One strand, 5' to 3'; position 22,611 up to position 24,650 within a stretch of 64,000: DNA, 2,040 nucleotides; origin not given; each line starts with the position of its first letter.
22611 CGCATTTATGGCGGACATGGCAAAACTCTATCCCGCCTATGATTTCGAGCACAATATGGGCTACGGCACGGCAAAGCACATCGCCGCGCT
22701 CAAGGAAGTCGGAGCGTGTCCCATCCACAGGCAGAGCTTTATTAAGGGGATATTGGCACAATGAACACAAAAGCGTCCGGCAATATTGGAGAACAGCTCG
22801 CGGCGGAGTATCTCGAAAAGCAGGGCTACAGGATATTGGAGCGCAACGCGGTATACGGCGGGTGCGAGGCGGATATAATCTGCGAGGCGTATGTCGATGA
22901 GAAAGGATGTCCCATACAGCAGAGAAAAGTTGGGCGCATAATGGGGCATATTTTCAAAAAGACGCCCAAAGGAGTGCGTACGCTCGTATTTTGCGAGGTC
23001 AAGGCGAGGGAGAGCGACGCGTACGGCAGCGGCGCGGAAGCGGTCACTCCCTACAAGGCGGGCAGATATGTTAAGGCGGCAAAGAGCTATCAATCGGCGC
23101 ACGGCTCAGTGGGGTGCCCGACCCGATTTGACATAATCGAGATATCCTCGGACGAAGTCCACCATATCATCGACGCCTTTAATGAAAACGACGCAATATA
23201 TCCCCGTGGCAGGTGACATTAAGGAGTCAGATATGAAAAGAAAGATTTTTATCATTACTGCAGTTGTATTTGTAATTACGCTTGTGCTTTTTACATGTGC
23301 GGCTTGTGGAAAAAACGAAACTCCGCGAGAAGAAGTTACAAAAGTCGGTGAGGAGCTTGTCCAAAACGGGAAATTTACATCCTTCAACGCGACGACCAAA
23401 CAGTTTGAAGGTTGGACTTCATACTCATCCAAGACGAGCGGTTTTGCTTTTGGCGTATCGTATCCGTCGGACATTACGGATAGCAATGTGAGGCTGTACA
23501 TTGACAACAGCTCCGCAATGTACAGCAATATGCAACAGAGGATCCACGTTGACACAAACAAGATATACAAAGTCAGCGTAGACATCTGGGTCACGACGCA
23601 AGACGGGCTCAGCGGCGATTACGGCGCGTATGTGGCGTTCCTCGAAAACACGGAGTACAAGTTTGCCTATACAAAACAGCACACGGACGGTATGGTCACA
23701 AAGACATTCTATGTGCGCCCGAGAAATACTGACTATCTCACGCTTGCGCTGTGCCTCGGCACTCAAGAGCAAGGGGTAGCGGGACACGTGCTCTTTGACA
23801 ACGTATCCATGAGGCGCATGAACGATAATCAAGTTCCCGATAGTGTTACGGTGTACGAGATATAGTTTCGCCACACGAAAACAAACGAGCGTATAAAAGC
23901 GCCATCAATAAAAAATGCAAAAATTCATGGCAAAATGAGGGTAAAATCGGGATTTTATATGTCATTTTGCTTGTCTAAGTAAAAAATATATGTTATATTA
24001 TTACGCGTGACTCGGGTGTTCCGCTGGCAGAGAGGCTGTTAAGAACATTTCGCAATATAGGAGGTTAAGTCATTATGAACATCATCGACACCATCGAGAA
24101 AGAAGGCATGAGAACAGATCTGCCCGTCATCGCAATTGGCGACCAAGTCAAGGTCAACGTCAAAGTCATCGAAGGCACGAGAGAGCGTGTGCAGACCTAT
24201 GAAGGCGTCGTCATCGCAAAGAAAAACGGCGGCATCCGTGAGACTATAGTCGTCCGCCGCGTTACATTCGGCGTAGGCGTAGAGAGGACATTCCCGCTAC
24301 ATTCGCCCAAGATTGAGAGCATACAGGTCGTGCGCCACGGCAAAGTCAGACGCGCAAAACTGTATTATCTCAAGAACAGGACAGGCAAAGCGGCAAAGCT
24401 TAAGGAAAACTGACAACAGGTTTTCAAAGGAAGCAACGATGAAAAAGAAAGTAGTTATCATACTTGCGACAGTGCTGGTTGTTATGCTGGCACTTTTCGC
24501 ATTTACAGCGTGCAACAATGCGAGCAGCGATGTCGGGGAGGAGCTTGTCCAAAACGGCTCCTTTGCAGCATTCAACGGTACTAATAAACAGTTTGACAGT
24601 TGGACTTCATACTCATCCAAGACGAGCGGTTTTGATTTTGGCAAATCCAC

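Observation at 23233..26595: Essential rplS is bracketed by a ~460-nt direct repeat shared by two paralogous surface-protein genes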

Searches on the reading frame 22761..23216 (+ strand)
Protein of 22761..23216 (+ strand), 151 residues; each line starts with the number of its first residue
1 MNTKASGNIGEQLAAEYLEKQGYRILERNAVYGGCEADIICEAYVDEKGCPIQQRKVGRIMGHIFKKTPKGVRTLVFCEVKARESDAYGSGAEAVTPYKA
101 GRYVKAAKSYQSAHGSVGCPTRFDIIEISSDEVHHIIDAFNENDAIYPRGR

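Call 8: search_protein_families(library=pfam, proteins=[window:22761-23216:+], max_evalue=0.1)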
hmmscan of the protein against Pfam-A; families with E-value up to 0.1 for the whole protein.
window:22761-23216:+ (151 aa): 1 family
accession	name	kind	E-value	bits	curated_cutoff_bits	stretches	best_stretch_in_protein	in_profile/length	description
PF02021.23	UPF0102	-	3e-22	79.2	23.6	1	10-128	1-80/80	Uncharacterised protein family UPF0102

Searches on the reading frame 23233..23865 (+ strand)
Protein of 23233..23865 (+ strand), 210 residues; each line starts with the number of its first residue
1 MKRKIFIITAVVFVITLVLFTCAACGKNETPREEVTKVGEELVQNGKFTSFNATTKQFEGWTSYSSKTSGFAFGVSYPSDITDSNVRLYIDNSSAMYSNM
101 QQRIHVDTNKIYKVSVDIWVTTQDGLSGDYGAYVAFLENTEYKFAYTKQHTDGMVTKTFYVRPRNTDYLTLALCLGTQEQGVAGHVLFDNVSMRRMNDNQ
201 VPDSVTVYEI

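Call 8: search_protein_families(library=pfam, proteins=[window:23233-23865:+], max_evalue=0.1)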
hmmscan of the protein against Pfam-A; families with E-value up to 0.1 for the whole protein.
window:23233-23865:+ (210 aa): 4 families
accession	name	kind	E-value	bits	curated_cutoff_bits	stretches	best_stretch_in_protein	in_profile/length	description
PF22637.2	CBM_4_9_1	-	0.00023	21.9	27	1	43-192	1-147/148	BppA domain 1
PF14551.11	MCM_N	-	0.013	16.3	24.9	1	83-165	15-95/95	MCM N-terminal domain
PF02018.23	CBM_4_9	-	0.04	14.7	25.9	1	41-123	2-76/136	Carbohydrate binding domain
PF14088.11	DUF4268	-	0.085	13.3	27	0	39-102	10-74/140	Domain of unknown function (DUF4268)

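Call 22: find_homologous_proteins(query=window:23233-23862:+)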
Query window:23233-23862:+ (210 aa): 1 proteins with E <= 0.001 among 74 candidates.
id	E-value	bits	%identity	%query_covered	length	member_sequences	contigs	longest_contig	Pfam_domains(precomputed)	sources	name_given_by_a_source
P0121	1.7e-136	470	100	100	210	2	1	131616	-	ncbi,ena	-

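Call 23: find_encoding_contigs(protein=P0121, flank=3000, max_places=5)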
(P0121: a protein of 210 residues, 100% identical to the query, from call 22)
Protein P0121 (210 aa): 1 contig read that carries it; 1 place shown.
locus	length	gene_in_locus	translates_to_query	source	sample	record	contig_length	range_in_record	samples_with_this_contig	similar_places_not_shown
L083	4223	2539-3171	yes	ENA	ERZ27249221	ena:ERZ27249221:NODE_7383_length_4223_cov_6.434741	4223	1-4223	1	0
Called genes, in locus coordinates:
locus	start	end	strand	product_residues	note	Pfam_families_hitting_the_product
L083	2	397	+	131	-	?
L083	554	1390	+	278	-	PF01926:MMR_HSR1, PF02421:FeoB_N (weak)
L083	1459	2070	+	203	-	PF01351:RNase_HII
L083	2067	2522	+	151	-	PF02021:UPF0102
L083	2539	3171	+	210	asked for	-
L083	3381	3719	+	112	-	PF01245:Ribosomal_L19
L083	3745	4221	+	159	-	?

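Call 25: search_protein_families(library=ncbifam, proteins=[window:23233-23862:+], max_evalue=0.1)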
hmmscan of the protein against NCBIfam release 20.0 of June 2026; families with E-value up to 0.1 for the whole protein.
window:23233-23862:+ (210 aa): 2 families
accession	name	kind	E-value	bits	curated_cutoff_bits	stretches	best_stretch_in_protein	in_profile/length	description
NF045963.1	MAG3240_fam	subfamily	0.03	13.1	160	1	1-112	1-109/565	MAG3240 family lipoprotein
NF052321.1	LP_Lmo2079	subfamily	0.046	13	150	1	1-125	1-113/354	Lmo2079 family surface lipoprotein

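Call 37: search_protein_representatives(protein=window:23233-23862:+)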
Query: 210 residues. Proteins with E-value up to 0.001 (for the whole library): 67; up to 1e-10: 21; up to 1e-30: 1. The best 67 are listed.
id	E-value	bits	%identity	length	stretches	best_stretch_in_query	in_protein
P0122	1.2e-39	152.4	47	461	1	1-210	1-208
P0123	8.1e-26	107.2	45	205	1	1-192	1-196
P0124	9.5e-25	103.7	41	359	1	1-207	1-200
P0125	7.4e-24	100.8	39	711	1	1-207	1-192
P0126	1.0e-23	100.3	39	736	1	1-201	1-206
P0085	1.2e-22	96.8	38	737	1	1-209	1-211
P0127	1.1e-20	90.4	49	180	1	1-145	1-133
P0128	5.4e-20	88.2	40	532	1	1-208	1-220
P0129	1.0e-16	77.5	36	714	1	3-198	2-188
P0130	3.1e-15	72.7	32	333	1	1-209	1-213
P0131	9.0e-15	71.2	33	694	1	1-206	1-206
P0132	2.9e-14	69.5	35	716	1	1-202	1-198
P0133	9.3e-14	67.9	30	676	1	21-207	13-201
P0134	6.7e-12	61.8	32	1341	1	2-209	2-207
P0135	1.1e-11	61.1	33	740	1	10-208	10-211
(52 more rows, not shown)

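Call 45: list_cluster_members(proteins=[P0121, P0001, P0002])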
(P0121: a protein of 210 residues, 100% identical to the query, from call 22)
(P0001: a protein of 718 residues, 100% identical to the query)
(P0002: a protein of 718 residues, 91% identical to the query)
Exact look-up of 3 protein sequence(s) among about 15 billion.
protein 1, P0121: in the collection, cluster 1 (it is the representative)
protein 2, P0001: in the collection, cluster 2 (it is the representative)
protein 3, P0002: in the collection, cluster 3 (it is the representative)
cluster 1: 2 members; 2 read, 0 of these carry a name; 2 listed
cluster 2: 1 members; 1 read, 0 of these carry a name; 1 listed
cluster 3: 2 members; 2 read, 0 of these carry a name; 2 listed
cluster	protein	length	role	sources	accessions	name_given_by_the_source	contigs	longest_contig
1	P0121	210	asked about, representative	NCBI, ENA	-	-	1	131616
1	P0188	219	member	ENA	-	-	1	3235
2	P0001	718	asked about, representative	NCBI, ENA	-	-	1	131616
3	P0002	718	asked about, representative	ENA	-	-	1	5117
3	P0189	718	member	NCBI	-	-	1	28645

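Call 46: find_encoding_contigs(protein=P0188, flank=4000, max_places=5)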
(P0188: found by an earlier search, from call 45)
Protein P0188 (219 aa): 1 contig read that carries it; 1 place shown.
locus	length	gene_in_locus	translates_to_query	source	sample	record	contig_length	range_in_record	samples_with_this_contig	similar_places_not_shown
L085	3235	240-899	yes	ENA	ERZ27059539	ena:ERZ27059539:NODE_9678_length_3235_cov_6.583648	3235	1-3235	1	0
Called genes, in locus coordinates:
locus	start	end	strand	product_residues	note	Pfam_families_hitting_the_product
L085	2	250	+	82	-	?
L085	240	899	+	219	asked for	-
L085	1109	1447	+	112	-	PF01245:Ribosomal_L19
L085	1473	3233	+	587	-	?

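Call 52: find_related_loci(query=window:23233-23862:+, collection=viral_contigs, flank=4000)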
Query window:23233-23862:+ (210 aa) in viral_contigs; peptide patterns used: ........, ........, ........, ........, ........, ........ (x = any residue, [..] = any of these).
18 stretches matched a pattern, but none encodes a relative of the query by tblastn (E <= 1e-3).

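Call 53: find_related_loci(query=window:23233-23862:+, collection=metagenome_contigs, flank=4000)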
Query window:23233-23862:+ (210 aa) in metagenome_contigs; peptide patterns used: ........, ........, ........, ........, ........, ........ (x = any residue, [..] = any of these).
338 stretches matched a pattern; 2 encode a relative of the query (tblastn E <= 1e-3); 2 distinct loci.
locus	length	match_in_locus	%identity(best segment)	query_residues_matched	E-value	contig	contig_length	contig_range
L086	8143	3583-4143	53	1-198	8e-58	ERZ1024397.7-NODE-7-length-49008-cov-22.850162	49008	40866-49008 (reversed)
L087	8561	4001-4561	52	1-198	7e-57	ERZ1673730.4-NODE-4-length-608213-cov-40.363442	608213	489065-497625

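Call 63: search_dna_similar(query=window:23233-23862:+, collection=phages, mode=protein, max_evalue=0.001, max_rows=8)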
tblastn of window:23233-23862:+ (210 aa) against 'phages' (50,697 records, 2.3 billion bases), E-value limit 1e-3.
Records with a match: 1; places in all: 1; records where one place covers at least 80% of the query: 1.
Best place of each record, by identity: <60% 1.
By first word of the organism name: Bacteriophage 1.
By host as written in the record: - 1.
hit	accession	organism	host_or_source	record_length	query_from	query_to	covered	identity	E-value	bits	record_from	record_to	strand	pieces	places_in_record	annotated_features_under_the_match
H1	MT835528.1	Bacteriophage sp.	human fecal samples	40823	39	206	80%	28.5%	2e-7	57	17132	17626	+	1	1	record has no annotation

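Call 64: search_dna_similar(query=window:23233-23862:+, collection=plasmids, mode=protein, max_evalue=0.001, max_rows=8)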
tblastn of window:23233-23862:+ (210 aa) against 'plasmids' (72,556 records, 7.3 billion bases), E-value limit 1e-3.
No match.

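Call 65: get_annotated_region(hit=H1, flank=3000)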
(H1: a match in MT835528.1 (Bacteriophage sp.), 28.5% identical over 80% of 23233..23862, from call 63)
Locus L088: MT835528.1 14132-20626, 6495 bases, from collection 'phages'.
description: UNVERIFIED: Bacteriophage sp. clone scaffold_100 genomic sequence.
organism: Bacteriophage sp. (NCBI taxid 38018)
taxonomy: Viruses
host: -; source: human fecal samples; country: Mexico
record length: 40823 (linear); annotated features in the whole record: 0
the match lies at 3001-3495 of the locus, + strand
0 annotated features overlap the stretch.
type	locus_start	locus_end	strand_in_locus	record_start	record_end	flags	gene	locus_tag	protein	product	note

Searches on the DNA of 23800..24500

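Call 32: search_rna_families(source=window, start=23800, end=24500, threshold=evalue, max_evalue=10, show_alignments=2)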
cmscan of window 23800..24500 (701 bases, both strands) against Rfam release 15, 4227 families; matches with E-value up to 10: 1.
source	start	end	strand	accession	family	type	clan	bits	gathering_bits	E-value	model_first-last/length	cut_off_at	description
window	24017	24047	+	RF00556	L19_leader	Cis-reg; leader;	-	17.4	36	0.85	5-38/42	no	Ribosomal protein L19 leader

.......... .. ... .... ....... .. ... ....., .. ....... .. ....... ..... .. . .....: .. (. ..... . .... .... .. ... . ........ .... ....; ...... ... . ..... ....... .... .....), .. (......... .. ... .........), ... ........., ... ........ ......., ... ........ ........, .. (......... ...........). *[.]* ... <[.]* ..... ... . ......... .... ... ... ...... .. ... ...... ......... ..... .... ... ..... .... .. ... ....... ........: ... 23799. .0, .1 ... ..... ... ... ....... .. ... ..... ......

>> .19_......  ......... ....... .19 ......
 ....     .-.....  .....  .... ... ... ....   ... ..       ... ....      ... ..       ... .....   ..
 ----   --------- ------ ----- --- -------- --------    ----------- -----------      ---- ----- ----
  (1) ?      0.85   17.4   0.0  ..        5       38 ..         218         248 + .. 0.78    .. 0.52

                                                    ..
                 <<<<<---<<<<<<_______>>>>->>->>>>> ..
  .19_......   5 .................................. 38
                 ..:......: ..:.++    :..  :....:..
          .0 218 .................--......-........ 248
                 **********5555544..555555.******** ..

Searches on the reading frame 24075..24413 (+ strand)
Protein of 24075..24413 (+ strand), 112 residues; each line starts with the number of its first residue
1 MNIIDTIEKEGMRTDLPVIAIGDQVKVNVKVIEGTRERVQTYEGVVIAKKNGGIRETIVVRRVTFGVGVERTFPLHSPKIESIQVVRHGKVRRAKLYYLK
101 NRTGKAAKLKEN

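Call 8: search_protein_families(library=pfam, proteins=[window:24075-24413:+], max_evalue=0.1)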
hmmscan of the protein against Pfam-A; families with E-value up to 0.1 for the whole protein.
window:24075-24413:+ (112 aa): 1 family
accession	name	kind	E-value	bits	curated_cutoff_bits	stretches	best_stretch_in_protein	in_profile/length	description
PF01245.26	Ribosomal_L19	-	2.4e-47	159.9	22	1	2-111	1-110/111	Ribosomal protein L19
